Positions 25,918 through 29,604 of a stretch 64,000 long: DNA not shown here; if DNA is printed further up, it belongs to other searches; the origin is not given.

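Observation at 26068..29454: Single-polypeptide ECF sigma factor fused through a transmembrane helix to an extracytoplasmic array of carboxypeptidase-regulatory-like domains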

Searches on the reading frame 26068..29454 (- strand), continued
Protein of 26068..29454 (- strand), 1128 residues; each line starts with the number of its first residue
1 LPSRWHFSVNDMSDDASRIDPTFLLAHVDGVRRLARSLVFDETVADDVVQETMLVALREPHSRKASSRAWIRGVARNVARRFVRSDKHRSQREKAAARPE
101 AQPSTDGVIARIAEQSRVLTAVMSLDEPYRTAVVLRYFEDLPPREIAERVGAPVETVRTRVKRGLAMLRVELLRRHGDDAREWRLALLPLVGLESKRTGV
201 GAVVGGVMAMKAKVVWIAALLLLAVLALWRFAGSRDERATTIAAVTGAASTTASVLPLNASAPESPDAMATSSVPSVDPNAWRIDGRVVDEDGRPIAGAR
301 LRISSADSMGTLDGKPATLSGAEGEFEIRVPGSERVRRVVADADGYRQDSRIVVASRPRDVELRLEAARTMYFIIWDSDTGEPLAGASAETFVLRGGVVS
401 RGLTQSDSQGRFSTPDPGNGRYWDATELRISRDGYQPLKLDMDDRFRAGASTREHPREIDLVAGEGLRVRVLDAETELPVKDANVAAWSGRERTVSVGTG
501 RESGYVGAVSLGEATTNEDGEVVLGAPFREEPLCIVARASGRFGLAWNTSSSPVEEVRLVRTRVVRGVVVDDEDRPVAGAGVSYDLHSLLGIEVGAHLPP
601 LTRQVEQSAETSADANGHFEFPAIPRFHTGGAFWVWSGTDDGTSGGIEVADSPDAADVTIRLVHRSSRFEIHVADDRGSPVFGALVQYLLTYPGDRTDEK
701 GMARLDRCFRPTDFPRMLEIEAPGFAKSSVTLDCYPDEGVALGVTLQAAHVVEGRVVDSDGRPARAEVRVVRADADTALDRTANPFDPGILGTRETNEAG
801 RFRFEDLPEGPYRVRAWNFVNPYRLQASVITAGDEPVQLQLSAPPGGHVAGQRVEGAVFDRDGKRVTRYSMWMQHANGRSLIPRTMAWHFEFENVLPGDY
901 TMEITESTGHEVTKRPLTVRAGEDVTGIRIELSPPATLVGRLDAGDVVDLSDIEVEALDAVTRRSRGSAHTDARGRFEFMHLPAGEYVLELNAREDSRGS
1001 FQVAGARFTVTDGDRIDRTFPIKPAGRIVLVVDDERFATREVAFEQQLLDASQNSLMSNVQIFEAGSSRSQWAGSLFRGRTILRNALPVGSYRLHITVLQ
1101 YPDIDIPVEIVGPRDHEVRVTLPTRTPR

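Call 7: find_encoding_contigs(protein=window:26068-29421:-, flank=10000, max_places=6)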
Protein window:26068-29421:- (1117 aa): no gene with exactly this product is on record in the collection.

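Call 35: find_encoding_contigs(protein=P0002, flank=8000, max_places=2)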
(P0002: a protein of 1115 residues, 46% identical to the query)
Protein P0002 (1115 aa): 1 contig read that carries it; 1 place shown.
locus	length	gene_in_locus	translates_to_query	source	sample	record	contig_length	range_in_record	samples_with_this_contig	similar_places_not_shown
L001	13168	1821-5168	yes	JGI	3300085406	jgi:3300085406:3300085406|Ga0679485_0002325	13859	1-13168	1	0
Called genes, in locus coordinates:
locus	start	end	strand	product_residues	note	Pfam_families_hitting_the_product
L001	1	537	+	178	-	?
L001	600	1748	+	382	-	-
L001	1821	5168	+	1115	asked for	PF04545:Sigma70_r4, PF08281:Sigma70_r4_2, PF02369:Big_1 (faint), PF00775:Dioxygenase_C (faint), PF13715:CarbopepD_reg_2 (faint), PF25020:TTR_TEN1-4 (faint), PF13620:CarboxypepD_reg (weak), PF13620:CarboxypepD_reg, +4 more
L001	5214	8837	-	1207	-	PF13346:ABC2_membrane_5 (faint), PF12698:ABC2_membrane_3, PF01433:Peptidase_M1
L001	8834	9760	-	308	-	PF00005:ABC_tran, PF13304:AAA_21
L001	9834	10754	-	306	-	PF13650:Asp_protease_2, PF13975:gag-asp_proteas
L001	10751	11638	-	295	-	PF01978:TrmB, PF11495:TrmB_EBD_N (weak)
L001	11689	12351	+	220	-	-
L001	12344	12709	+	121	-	PF01022:HTH_5 (weak), PF13601:HTH_34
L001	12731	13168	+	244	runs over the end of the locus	PF01255:Prenyltransf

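Call 36: find_encoding_contigs(protein=P0005, flank=8000, max_places=2)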
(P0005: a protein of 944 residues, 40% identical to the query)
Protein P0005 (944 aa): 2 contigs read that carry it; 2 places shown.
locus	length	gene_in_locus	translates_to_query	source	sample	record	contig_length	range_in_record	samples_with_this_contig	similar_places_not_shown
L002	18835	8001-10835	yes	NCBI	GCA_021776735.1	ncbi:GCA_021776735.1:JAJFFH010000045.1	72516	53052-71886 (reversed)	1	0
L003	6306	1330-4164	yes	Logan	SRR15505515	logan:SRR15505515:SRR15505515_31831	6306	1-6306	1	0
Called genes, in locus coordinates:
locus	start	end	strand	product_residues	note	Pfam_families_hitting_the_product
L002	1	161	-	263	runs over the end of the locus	?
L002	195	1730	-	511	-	-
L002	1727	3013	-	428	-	PF02321:OEP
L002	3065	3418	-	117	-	-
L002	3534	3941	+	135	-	PF12840:HTH_20 (weak)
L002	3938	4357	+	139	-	PF08327:AHSA1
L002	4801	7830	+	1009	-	PF00775:Dioxygenase_C (faint), PF04542:Sigma70_r2 (weak), PF04545:Sigma70_r4 (weak), PF08281:Sigma70_r4_2, PF02369:Big_1 (faint), PF10670:DUF4198 (faint), PF13715:CarbopepD_reg_2 (faint), PF13620:CarboxypepD_reg, +1 more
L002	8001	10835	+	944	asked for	PF04542:Sigma70_r2, PF04545:Sigma70_r4, PF08281:Sigma70_r4_2, PF00775:Dioxygenase_C (faint), PF10670:DUF4198 (faint), PF13620:CarboxypepD_reg, PF13620:CarboxypepD_reg, PF13620:CarboxypepD_reg, +6 more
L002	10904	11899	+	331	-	PF00487:FA_desaturase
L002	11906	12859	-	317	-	PF00795:CN_hydrolase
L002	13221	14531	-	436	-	PF13432:TPR_16, PF14559:TPR_19 (weak), PF13431:TPR_17 (faint), PF00515:TPR_1 (faint)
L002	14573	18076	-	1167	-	PF04542:Sigma70_r2, PF04545:Sigma70_r4 (weak), PF08281:Sigma70_r4_2, PF13715:CarbopepD_reg_2 (faint), PF22904:NOMO1-like_2nd (faint), PF00775:Dioxygenase_C (faint), PF09430:EMC7_beta-sandw (faint), PF13620:CarboxypepD_reg (weak), +4 more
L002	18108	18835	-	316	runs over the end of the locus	PF02698:DUF218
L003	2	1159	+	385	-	?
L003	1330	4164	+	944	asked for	PF04542:Sigma70_r2, PF04545:Sigma70_r4, PF08281:Sigma70_r4_2, PF00775:Dioxygenase_C (faint), PF10670:DUF4198 (faint), PF13620:CarboxypepD_reg, PF13620:CarboxypepD_reg, PF13620:CarboxypepD_reg, +6 more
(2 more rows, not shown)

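Call 49: search_solved_structures(query=window:26068-29421:-, max_evalue=0.01)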
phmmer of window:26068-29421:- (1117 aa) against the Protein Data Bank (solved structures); distinct sequences matched with E-value up to 0.01: 18.
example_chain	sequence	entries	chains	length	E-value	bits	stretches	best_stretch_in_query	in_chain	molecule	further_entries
2q1z_A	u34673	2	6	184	3.9e-08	34.7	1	34-159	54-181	RpoE, ECF SigE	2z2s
9m9d_F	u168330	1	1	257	1.1e-07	33.2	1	13-162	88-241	ECF RNA polymerase sigma factor SigE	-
9m9e_F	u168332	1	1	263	1.1e-07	33.1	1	13-162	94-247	ECF RNA polymerase sigma factor SigE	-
9m98_F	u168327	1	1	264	1.1e-07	33.1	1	13-162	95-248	ECF RNA polymerase sigma factor SigE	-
5wuq_A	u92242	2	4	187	2.2e-07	32.2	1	20-161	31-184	ECF RNA polymerase sigma factor SigW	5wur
6jhe_A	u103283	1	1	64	1.1e-06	29.9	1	108-161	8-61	ECF RNA polymerase sigma factor SigW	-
4nqw_A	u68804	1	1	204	2.3e-06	28.8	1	21-158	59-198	ECF RNA polymerase sigma factor SigK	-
6dv9_F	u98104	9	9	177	2.5e-06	28.7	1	19-161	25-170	ECF RNA polymerase sigma factor SigL | RNA polymerase sigma factor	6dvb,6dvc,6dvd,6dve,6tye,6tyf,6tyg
6jcy_F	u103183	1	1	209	1.5e-05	26.1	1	31-160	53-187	ECF RNA polymerase sigma factor SigH,ECF RNA polymerase sigma factor SigE,ECF RNA polymera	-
6in7_B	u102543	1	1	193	0.00046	21.2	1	22-154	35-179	RNA polymerase sigma-H factor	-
8z6g_B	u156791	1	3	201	0.00049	21.1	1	23-154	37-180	RNA polymerase sigma factor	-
5zx2_F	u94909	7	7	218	0.00056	20.9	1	32-160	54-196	ECF RNA polymerase sigma factor SigH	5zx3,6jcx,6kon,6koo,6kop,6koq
4cxf_A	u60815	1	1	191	0.00068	20.6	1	16-158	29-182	RNA POLYMERASE SIGMA FACTOR CNRH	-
1or7_A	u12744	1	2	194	0.00088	20.3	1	34-154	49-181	RNA polymerase sigma-E factor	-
6jbq_F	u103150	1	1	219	0.0013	19.7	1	34-154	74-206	ECF RNA polymerase sigma-E factor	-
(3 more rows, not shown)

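Call 64: predict_structure(alignment_id=A4)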
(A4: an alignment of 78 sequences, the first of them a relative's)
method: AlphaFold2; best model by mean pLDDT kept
length: 1117 residues; sequences in the alignment: 78
mean_pLDDT: 77.0   pTM: 0.59
mean pLDDT of the five models: 77.0, 76.3, 76.0, 76.0, 74.5
residues with pLDDT >= 90: 390; 70-90: 404; 50-70: 159; < 50: 164
segments of 3 or more residues with pLDDT < 50: 1-5, 87-90, 187-202, 220-263, 490-493, 580-589, 591-593, 618-657, 677-682, 696-702, 770-772, 1034-1045, 1115-1117
pLDDT, mean of each block of 10 residues (from residue 1): 54 92 94 95 89 79 95 84 60 74 91 96 92 92 96 96 92 85 53 39 62 66 32 29 32 38 63 92 95 75 87 93 81 91 74 89 95 95 81 96 77 75 89 67 87 92 95 87 54 63 95 84 88 76 88 92 97 64 43 60 96 63 35 35 44 48 68 57 67 55 70 91 78 94 91 90 66 63 88 92 81 71 86 64 88 82 75 64 86 75 85 91 91 85 88 86 91 90 61 84 93 87 71 47 59 84 81 85 84 91 89 52
secondary structure, 60 per line:
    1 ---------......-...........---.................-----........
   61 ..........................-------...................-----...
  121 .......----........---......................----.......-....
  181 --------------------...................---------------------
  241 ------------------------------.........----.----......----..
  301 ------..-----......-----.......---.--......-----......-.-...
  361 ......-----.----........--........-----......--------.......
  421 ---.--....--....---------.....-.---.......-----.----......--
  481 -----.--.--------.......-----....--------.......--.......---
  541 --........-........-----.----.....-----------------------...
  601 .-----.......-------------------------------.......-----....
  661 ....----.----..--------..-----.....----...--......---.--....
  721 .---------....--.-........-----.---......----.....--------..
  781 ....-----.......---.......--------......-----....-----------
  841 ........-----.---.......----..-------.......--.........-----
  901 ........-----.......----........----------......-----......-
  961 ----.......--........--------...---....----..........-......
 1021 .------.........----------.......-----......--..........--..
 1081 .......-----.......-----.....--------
elements in order (helices of 4 or more, strands of 3 or more residues): H10-15 H17-27 H31-47 H53-86 H94-112 H118-127 H132-139 H143-164 H169-175 H177-180 H201-219 E271-279 E289-294 E314-319 E325-331 E338-343 E349-354 E358-366 E377-384 E387-394 E400-405 E414-420 E427-430 H433-436 E446-450 E456-462 E473-478 E498-504 E510-513 E522-528 E531-537 E543-550 E552-559 E570-574 E598-601 E607-613 E645-651 E657-664 E691-695 E705-710 E717-721 E731-734 E739-746 E756-761 H766-770 E779-784 E790-796 E800-806 E815-820 E826-829 E841-848 E858-864 E878-884 E887-895 E901-908 E914-920 E925-932 E943-948 E954-959 E965-971 E974-981 E990-992 E996-999 E1004-1013 E1015-1021 H1029-1036 E1047-1053 E1059-1064 E1067-1076 E1079-1087 E1093-1099 E1105-1109
